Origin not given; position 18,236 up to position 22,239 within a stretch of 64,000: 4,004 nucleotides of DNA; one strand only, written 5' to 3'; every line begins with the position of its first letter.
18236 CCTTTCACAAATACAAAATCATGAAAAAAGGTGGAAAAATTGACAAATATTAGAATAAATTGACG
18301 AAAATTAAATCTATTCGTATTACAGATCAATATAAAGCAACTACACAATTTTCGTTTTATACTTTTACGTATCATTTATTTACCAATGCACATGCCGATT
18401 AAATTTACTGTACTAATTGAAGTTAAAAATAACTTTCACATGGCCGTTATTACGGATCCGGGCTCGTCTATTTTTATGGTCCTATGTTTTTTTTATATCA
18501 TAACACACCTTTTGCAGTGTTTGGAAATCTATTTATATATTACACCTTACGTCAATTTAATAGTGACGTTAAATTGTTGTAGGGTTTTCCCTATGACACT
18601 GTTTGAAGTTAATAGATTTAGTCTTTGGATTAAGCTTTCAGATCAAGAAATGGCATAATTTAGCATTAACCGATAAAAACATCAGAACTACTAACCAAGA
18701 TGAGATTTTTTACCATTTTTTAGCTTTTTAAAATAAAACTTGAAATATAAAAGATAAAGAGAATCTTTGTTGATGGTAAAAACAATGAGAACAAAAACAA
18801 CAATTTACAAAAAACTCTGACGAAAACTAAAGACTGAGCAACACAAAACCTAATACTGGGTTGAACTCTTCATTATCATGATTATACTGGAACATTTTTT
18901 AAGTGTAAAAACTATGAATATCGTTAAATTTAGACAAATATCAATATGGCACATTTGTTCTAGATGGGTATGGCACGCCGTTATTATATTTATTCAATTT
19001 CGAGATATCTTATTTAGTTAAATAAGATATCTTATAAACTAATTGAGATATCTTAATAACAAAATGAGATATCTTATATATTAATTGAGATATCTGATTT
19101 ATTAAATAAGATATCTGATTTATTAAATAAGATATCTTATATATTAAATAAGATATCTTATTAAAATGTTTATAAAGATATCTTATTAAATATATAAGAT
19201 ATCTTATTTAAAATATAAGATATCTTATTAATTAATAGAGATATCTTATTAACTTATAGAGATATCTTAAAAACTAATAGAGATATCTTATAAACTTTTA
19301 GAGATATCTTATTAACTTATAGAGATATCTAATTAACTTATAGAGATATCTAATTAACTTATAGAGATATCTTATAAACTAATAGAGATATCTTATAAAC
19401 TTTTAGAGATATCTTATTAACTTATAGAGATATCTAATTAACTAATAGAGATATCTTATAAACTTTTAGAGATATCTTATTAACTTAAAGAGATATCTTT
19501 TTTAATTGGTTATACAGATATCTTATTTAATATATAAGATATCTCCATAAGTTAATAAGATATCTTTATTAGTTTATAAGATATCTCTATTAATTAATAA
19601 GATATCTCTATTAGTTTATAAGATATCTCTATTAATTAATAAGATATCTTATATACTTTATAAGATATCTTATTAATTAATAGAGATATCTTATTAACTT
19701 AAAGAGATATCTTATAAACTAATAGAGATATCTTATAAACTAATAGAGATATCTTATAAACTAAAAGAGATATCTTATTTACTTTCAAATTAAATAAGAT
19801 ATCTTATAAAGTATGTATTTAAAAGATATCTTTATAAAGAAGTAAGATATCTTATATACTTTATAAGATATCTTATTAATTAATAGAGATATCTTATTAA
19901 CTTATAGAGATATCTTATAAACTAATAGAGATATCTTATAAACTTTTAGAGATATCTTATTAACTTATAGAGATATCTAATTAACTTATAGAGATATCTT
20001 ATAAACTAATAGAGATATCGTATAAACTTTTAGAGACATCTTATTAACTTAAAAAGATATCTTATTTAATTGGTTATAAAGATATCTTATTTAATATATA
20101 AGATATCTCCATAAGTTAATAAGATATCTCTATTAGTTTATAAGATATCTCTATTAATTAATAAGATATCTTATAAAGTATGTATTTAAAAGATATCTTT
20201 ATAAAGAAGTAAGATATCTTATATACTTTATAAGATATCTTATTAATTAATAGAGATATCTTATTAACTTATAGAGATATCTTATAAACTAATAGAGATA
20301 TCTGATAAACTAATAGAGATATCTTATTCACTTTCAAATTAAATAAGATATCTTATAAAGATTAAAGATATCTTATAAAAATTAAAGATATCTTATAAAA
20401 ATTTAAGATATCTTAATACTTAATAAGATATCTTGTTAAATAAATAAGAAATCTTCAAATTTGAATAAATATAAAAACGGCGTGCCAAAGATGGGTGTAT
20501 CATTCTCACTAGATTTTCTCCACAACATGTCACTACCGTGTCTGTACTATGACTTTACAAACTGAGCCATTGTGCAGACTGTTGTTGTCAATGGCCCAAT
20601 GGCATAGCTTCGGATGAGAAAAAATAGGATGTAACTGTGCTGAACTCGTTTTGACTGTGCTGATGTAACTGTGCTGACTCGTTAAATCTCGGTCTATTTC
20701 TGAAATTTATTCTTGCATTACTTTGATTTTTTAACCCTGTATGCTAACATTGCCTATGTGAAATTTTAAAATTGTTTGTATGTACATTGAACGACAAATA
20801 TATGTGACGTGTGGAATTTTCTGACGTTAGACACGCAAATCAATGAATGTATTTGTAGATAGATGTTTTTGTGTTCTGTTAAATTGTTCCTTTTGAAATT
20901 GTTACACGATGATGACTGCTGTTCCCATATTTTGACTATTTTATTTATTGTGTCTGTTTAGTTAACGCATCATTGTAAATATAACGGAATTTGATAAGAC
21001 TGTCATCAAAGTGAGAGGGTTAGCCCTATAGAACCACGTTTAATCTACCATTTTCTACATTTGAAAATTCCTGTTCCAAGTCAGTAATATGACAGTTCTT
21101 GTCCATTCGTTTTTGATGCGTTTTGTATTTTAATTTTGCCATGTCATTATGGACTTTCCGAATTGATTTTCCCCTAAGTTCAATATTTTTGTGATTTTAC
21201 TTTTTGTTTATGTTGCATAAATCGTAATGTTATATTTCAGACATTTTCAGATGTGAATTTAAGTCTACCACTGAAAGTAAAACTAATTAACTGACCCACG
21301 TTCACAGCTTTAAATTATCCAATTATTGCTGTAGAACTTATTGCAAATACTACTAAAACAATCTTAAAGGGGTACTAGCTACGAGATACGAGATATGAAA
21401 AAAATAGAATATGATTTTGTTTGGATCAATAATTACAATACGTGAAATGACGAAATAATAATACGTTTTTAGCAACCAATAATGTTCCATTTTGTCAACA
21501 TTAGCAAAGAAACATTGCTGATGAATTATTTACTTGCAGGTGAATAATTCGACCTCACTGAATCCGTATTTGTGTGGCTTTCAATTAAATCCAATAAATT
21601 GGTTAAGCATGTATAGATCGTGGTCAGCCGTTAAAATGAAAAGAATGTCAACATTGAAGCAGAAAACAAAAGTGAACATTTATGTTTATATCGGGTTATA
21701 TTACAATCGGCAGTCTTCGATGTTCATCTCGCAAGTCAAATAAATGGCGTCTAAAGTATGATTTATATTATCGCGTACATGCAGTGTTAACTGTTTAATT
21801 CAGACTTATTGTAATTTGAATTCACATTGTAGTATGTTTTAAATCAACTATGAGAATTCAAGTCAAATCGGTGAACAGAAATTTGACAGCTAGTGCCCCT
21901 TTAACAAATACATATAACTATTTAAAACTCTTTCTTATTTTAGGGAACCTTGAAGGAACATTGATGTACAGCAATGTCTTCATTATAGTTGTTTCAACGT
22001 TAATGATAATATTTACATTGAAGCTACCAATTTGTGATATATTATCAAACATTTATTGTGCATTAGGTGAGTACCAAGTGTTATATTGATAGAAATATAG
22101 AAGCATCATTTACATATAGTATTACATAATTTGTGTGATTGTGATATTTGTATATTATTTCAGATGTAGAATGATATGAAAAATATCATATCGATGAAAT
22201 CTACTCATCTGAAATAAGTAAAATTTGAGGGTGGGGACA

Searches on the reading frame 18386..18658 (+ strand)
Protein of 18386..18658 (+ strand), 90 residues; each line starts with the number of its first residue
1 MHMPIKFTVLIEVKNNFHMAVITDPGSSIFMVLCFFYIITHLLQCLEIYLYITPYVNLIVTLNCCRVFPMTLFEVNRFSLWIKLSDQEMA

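Call 17: find_encoding_contigs(protein=window:18386-18658:+, flank=10000, max_places=10)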
Protein window:18386-18658:+ (90 aa): no gene with exactly this product is on record in the collection.

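Call 119: search_protein_families(library=pfam, proteins=[window:18386-18658:+], max_evalue=0.01)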
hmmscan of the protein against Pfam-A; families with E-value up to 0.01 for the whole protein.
window:18386-18658:+ (90 aa): 0 families

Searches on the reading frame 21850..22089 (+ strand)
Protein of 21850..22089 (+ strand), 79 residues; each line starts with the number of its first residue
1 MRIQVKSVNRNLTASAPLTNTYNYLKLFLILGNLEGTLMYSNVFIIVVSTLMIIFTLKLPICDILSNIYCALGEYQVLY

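Call 18: find_encoding_contigs(protein=window:21850-22089:+, flank=10000, max_places=10)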
Protein window:21850-22089:+ (79 aa): no gene with exactly this product is on record in the collection.

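Call 119: search_protein_families(library=pfam, proteins=[window:21850-22089:+], max_evalue=0.01)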
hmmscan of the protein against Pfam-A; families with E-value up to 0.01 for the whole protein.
window:21850-22089:+ (79 aa): 0 families
